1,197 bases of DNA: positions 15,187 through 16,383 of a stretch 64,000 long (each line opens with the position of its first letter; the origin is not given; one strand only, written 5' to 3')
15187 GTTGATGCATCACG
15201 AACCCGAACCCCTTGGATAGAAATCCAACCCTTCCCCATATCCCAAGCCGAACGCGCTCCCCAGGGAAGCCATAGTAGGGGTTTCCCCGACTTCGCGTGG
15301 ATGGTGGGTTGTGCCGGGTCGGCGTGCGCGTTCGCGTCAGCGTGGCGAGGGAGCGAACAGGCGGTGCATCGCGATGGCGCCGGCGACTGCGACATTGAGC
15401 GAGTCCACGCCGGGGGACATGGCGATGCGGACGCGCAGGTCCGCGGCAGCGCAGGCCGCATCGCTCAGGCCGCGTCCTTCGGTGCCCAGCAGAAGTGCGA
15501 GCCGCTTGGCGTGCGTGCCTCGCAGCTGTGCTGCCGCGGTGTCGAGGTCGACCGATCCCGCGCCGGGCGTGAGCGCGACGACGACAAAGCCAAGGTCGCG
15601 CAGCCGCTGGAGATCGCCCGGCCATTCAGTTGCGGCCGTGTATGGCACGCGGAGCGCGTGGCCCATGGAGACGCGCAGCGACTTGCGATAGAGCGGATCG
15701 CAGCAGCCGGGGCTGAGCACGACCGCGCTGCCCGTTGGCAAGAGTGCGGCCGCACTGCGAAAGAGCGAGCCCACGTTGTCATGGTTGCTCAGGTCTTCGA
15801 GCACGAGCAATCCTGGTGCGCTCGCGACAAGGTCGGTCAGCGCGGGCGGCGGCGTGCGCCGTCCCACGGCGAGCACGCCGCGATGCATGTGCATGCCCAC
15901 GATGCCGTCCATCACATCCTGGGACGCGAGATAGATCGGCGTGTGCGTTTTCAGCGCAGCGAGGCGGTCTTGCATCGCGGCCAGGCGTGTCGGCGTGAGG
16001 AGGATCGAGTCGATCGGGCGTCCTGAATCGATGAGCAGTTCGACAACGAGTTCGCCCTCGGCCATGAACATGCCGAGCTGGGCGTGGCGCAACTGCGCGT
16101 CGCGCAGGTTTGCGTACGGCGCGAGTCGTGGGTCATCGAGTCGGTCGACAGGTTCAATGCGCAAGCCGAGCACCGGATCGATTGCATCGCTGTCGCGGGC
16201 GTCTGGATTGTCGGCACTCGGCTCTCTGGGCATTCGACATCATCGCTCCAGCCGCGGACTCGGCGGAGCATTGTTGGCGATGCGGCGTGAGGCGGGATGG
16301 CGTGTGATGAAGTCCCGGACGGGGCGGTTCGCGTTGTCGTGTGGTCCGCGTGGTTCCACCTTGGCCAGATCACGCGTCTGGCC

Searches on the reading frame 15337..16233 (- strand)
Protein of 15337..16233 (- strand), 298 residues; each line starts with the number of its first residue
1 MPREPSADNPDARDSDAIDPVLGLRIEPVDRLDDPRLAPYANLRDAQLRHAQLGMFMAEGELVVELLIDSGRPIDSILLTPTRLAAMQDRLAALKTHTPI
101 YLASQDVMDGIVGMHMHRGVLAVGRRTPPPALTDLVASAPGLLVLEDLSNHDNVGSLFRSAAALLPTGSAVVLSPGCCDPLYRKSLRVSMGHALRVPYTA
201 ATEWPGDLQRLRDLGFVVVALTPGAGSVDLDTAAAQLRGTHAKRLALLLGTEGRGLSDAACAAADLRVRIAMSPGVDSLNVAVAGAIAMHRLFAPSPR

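Call 54: search_protein_families(library=pfam, proteins=[window:15337-16233:-], max_evalue=0.001)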
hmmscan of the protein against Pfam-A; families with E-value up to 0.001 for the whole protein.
window:15337-16233:- (298 aa): 3 families
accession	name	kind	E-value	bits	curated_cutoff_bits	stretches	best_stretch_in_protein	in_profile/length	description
PF00588.24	SpoU_methylase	-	7.7e-28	97.8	29.7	1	143-290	4-142/142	SpoU rRNA Methylase family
PF08032.17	SpoU_sub_bind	-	0.00014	22.6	22.8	1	59-123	3-69/76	RNA 2'-O ribose methyltransferase substrate binding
PF22435.1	MRM3-like_sub_bind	-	0.00087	20.1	27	0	43-114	10-76/84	MRM3-like substrate binding domain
